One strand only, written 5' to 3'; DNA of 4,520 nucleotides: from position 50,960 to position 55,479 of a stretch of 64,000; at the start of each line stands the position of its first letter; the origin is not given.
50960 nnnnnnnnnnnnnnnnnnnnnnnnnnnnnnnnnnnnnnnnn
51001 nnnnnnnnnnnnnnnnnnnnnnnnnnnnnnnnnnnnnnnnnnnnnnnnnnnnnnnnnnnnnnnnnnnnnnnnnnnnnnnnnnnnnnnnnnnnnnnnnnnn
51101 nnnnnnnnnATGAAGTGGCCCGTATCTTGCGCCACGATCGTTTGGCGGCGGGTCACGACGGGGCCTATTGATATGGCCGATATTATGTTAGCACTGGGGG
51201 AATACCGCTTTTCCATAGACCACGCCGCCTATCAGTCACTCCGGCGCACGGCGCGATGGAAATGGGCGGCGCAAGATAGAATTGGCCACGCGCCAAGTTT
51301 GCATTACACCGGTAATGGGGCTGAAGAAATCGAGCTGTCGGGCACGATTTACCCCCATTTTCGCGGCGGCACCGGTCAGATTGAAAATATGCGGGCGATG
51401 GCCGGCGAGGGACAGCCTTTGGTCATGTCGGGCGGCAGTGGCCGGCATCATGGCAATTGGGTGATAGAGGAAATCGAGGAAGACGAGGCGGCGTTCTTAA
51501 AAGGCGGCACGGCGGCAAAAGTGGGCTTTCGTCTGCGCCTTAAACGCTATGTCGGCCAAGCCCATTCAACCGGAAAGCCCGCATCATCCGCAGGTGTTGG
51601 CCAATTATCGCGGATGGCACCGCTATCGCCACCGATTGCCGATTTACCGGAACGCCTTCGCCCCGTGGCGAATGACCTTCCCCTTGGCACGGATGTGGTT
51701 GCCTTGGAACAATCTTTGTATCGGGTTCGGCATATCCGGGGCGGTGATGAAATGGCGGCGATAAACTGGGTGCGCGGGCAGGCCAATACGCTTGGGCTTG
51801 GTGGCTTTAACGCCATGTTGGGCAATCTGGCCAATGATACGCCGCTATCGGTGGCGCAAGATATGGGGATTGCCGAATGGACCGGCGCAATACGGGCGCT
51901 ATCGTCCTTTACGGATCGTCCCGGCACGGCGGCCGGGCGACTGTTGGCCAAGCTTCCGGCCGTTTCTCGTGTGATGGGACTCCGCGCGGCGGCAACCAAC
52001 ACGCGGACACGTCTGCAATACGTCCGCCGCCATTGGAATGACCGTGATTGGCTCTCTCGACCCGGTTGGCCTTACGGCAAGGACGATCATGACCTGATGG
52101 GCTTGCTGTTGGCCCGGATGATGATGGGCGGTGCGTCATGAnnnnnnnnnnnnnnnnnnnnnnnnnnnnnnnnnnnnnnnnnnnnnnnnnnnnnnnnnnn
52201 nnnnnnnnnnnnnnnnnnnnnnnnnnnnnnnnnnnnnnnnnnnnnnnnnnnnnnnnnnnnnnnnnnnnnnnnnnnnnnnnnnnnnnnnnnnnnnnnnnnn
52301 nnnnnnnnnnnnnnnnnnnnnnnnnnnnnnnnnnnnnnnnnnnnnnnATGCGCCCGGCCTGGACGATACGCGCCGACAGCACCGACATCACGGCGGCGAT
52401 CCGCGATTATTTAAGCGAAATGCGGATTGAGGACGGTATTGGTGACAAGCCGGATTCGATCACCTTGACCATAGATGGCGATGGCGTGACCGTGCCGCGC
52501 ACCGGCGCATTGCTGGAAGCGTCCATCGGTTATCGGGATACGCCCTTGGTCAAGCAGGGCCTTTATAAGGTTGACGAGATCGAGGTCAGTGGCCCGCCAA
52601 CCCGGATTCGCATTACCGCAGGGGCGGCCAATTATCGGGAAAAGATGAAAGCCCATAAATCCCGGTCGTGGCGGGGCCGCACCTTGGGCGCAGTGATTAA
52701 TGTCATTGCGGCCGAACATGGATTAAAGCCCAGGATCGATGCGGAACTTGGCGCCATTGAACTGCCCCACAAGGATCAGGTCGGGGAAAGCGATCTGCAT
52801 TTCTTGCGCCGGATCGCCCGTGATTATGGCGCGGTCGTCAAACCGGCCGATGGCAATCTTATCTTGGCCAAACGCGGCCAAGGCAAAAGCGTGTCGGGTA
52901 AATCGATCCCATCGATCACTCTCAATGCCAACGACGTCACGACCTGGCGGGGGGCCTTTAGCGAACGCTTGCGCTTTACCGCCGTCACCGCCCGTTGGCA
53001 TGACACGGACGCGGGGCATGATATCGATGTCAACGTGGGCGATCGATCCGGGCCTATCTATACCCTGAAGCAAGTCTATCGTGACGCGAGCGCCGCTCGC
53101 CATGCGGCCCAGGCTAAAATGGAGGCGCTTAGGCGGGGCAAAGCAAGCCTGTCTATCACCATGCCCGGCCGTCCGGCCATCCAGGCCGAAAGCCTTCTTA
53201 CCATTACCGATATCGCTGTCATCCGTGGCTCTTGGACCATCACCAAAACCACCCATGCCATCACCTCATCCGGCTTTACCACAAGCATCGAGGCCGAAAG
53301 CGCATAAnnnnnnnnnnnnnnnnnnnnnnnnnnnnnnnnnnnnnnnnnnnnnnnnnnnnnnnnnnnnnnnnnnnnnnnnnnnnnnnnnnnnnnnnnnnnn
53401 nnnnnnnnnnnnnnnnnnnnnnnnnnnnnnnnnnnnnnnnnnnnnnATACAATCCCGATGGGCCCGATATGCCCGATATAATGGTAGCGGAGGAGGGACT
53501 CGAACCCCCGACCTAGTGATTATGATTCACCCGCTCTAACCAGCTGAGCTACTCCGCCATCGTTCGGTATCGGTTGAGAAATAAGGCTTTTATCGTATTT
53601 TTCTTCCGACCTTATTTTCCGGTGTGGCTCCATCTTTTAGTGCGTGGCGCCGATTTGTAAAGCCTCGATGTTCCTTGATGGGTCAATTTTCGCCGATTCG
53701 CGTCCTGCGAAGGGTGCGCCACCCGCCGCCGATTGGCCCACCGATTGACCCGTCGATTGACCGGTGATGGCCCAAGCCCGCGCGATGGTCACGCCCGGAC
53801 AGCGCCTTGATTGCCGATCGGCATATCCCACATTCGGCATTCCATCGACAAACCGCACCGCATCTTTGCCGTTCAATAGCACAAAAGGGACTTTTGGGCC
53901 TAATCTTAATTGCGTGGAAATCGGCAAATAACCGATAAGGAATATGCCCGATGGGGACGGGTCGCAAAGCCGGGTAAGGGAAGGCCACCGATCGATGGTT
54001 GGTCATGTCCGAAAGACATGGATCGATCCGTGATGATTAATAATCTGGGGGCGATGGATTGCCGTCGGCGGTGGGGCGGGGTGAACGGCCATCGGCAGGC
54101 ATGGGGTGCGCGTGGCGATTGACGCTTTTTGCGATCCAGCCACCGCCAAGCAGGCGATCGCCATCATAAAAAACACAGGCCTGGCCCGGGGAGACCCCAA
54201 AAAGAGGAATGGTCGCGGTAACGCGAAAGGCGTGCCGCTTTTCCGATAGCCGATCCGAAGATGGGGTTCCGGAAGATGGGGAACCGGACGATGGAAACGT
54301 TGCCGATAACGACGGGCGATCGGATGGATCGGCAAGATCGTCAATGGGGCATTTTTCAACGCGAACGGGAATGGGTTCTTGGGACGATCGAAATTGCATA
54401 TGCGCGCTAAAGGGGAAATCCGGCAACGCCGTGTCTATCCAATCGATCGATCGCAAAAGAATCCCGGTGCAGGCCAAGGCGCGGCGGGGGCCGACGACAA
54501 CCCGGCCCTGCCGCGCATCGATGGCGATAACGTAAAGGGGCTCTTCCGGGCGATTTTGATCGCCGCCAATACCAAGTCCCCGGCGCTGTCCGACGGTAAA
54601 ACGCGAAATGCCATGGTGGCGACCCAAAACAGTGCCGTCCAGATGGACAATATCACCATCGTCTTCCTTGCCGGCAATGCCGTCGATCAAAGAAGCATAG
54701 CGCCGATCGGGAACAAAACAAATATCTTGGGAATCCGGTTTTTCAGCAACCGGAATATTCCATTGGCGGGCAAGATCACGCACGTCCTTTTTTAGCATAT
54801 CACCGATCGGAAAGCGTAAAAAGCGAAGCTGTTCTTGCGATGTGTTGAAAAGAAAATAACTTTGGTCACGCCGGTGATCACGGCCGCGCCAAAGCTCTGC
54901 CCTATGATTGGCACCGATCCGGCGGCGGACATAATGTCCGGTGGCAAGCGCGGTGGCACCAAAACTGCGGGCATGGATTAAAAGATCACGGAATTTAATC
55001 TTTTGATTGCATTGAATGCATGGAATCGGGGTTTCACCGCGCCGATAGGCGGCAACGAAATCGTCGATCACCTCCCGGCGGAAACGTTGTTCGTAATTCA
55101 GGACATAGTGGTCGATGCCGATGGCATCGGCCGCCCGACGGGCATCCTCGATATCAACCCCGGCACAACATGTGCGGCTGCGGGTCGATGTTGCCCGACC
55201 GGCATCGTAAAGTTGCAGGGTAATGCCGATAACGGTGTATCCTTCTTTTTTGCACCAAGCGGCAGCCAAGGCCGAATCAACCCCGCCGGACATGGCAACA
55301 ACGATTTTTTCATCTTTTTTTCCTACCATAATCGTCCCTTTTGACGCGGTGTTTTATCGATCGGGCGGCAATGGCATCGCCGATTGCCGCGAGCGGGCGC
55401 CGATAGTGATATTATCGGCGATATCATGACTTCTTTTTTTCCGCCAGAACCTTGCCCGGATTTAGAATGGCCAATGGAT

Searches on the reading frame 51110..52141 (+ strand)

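Call 8: search_protein_families(library=pfam, proteins=[window:51110-52141:+], max_evalue=0.01)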
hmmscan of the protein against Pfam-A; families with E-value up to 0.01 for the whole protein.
window:51110-52141:+ (343 aa): 1 family
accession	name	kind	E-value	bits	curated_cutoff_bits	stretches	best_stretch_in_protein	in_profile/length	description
PF06995.16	Phage_P2_GpU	-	1.1e-35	122.3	27.5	1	30-148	1-119/120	Phage P2 GpU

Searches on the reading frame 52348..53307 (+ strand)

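Call 8: search_protein_families(library=pfam, proteins=[window:52348-53307:+], max_evalue=0.01)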
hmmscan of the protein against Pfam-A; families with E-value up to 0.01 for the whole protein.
window:52348-53307:+ (319 aa): 2 families
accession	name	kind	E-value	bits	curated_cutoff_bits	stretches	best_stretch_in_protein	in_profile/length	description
PF05954.17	Phage_GPD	-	2.3e-18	66.9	30.1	1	103-307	79-303/305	Phage tail baseplate hub (GPD)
PF22255.2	Gp44-like_2nd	-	0.00048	20.5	27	1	103-174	11-83/84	Baseplate hub protein gp44-like, second domain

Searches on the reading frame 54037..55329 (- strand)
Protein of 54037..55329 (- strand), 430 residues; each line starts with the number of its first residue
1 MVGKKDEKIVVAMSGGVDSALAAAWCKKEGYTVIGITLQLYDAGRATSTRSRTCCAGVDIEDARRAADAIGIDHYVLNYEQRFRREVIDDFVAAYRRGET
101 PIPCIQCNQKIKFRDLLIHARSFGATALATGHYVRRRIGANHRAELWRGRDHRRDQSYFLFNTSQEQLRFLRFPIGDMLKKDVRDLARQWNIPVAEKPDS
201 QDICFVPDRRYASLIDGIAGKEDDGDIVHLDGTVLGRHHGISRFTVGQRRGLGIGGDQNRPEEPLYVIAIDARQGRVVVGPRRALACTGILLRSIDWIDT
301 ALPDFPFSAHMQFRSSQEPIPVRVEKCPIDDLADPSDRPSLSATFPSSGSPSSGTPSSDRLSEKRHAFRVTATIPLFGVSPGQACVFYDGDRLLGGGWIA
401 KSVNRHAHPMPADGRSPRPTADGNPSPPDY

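Call 8: search_protein_families(library=pfam, proteins=[window:54037-55329:-], max_evalue=0.01)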
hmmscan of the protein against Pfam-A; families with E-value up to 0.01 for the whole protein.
window:54037-55329:- (430 aa): 6 families
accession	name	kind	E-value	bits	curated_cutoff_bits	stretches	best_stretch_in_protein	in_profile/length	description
PF03054.22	tRNA_Me_trans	-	7.6e-71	238.4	20.6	1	8-207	2-201/202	tRNA methyl transferase HUP domain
PF20259.3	tRNA_Me_trans_M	-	1.6e-17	63.3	27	1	221-280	9-65/66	tRNA methyl transferase PRC-barrel domain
PF20258.4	tRNA_Me_trans_C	-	4.1e-14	53.1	20.6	1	366-399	44-77/77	Aminomethyltransferase beta-barrel domain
PF02540.23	NAD_synthase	-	5.9e-06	26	21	1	7-38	19-52/242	NAD synthase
PF06508.19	QueC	-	0.00014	21.9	22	1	8-47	1-40/210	Queuosine biosynthesis protein QueC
PF00733.27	Asn_synthase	-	0.0022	18.1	21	1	5-96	16-96/354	Asparagine synthase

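Call 13: find_encoding_contigs(protein=window:54037-55329:-, flank=10000, max_places=10)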
Protein window:54037-55329:- (430 aa): no gene with exactly this product is on record in the collection.
